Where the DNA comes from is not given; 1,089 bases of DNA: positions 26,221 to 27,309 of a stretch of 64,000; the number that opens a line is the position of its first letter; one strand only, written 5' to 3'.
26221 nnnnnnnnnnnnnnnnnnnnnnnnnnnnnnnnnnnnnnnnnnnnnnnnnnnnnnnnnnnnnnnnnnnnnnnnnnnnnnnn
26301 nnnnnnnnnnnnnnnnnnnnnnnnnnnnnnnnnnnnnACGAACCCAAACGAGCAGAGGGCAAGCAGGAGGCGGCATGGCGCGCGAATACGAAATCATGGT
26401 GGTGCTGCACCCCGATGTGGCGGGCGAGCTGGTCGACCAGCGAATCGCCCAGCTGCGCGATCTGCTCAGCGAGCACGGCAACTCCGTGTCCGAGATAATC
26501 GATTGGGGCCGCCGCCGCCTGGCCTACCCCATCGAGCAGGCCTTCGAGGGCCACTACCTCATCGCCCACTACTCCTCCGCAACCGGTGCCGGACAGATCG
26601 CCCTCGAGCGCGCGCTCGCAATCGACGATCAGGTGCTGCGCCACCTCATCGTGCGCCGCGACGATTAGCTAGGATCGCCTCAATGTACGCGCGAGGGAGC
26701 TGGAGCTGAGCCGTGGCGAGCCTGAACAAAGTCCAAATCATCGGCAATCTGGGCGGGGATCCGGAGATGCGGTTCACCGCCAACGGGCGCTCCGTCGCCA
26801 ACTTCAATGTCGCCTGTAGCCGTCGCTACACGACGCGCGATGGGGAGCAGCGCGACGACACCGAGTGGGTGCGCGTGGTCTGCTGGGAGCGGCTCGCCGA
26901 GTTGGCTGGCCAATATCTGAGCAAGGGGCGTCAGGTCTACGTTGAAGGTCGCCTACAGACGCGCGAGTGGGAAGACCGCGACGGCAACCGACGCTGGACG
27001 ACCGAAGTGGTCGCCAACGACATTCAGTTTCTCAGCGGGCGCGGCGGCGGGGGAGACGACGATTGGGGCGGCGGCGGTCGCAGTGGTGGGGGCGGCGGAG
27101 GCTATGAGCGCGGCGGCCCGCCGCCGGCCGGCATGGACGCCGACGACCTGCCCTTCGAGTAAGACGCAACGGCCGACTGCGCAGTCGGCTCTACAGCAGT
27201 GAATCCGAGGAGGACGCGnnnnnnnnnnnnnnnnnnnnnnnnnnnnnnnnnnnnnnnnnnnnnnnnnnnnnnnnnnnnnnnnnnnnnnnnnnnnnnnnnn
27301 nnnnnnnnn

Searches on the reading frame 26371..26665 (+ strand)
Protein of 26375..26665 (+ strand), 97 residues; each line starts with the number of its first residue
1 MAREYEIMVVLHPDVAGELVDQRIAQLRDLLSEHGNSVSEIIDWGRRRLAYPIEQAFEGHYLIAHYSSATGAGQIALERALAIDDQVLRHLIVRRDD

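Call 4: search_protein_families(library=pfam, proteins=[window:26371-26665:+], max_evalue=0.01)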
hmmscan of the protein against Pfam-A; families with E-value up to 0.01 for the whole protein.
window:26371-26665:+ (98 aa): 0 families

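Call 64: find_encoding_contigs(protein=window:26375-26665:+, flank=4000, max_places=10)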
Protein window:26375-26665:+ (97 aa): no gene with exactly this product is on record in the collection.

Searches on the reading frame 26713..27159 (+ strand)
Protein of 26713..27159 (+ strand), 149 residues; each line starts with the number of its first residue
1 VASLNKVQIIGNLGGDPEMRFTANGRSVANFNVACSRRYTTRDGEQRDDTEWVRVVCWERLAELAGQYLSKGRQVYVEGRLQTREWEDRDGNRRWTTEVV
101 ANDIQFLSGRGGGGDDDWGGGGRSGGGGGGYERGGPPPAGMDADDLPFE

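Call 4: search_protein_families(library=pfam, proteins=[window:26713-27159:+], max_evalue=0.01)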
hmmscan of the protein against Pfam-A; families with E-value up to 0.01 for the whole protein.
window:26713-27159:+ (149 aa): 2 families
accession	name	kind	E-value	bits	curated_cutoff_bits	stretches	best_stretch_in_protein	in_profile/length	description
PF00436.31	SSB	-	1.1e-38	131.9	26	1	4-107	1-104/104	Single-strand binding protein family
PF01336.31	tRNA_anti-codon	-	0.00011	22.5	27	1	47-106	23-74/75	OB-fold nucleic acid binding domain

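Call 63: find_encoding_contigs(protein=window:26713-27159:+, flank=4000, max_places=10)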
Protein window:26713-27159:+ (149 aa): 5 contigs read that carry it; 5 places shown.
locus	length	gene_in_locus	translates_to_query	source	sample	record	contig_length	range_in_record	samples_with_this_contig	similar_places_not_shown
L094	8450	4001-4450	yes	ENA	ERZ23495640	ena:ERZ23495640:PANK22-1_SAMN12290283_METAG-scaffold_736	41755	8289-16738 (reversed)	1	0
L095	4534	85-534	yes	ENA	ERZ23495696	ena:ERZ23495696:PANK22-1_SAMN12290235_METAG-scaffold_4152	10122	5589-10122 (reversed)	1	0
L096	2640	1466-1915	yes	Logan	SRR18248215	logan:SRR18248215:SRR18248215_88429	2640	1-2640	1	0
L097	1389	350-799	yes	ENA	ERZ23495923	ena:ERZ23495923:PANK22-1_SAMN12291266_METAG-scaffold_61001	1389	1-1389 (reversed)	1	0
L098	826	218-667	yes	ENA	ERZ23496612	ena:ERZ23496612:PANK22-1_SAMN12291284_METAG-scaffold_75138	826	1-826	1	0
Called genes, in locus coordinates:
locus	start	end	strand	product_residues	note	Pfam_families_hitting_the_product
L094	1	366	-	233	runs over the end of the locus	PF02597:ThiS, PF02391:MoaE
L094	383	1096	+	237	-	PF18912:DZR_2 (weak), PF00156:Pribosyltran (weak)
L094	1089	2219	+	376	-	-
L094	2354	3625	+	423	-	PF00464:SHMT, PF00155:Aminotran_1_2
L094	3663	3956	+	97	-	PF01250:Ribosomal_S6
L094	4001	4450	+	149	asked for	PF00436:SSB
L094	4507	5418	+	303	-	-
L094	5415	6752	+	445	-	PF03447:NAD_binding_3, PF00742:Homoserine_dh, PF01842:ACT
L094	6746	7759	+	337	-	-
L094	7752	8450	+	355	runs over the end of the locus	PF00291:PALP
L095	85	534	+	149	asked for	PF00436:SSB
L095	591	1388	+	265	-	-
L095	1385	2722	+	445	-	PF03447:NAD_binding_3, PF00742:Homoserine_dh, PF01842:ACT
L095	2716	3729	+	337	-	-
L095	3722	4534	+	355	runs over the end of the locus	PF00291:PALP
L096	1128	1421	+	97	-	PF01250:Ribosomal_S6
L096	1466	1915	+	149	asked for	PF00436:SSB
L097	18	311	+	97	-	PF01250:Ribosomal_S6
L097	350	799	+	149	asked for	PF00436:SSB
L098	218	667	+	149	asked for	PF00436:SSB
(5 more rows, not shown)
